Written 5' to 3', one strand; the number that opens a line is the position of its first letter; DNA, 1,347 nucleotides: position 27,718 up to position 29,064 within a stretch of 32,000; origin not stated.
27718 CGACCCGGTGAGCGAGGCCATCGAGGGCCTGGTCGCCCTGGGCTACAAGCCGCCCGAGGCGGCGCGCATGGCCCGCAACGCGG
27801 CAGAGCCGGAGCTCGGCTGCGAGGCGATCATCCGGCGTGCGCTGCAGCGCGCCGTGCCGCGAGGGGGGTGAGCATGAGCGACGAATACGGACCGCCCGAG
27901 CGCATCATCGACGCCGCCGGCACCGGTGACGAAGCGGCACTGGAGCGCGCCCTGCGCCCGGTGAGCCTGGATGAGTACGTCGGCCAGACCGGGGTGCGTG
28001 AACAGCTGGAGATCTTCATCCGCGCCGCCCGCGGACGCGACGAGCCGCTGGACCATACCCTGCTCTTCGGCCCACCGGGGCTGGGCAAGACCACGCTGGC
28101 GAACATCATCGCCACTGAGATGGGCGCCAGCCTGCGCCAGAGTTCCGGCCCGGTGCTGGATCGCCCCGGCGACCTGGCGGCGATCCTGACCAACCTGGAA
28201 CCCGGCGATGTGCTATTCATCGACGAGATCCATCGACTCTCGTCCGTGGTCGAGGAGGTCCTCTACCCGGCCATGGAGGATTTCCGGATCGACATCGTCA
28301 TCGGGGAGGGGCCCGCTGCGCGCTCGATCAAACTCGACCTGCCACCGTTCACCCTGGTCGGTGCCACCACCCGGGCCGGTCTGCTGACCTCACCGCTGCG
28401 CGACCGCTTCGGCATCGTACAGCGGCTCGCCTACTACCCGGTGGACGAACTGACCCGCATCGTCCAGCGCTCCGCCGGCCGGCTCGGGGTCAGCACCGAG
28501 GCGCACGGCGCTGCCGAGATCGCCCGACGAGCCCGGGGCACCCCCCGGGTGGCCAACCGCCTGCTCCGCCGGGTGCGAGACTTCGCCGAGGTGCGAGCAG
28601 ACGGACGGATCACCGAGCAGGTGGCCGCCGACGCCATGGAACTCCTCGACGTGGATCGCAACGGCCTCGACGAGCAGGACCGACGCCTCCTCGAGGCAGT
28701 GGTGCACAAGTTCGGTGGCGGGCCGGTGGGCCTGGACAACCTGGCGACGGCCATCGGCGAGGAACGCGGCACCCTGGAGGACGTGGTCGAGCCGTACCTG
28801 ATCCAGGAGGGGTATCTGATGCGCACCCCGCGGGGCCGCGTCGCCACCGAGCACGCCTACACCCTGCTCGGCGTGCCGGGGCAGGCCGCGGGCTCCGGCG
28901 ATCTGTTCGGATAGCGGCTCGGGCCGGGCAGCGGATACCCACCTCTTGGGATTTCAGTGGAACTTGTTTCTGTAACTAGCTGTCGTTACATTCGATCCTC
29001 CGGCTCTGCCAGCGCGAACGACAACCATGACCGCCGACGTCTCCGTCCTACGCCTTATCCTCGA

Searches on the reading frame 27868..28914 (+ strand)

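Call 47: search_protein_families(library=pfam, proteins=[window:27868-28914:+], max_evalue=0.00001)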
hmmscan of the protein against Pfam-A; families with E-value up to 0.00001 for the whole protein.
window:27868-28914:+ (348 aa): 5 families
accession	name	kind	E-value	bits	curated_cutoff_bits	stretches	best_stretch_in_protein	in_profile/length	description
PF05496.18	RuvB_N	-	5.7e-81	270.4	27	1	29-187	1-159/159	Holliday junction DNA helicase RuvB P-loop domain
PF17864.7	AAA_lid_4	-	7.3e-31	106.2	27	1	190-263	1-74/74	RuvB AAA lid domain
PF05491.19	RuvB_C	-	5e-24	84.5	24.7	1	265-334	2-71/72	RuvB C-terminal winged helix domain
PF00004.35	AAA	-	6e-20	72.5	21.2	1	65-186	2-128/131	ATPase family associated with various cellular activities (AAA)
PF07728.20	AAA_5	-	2.6e-08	34.4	22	0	107-181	61-139/139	AAA domain (dynein-related subfamily)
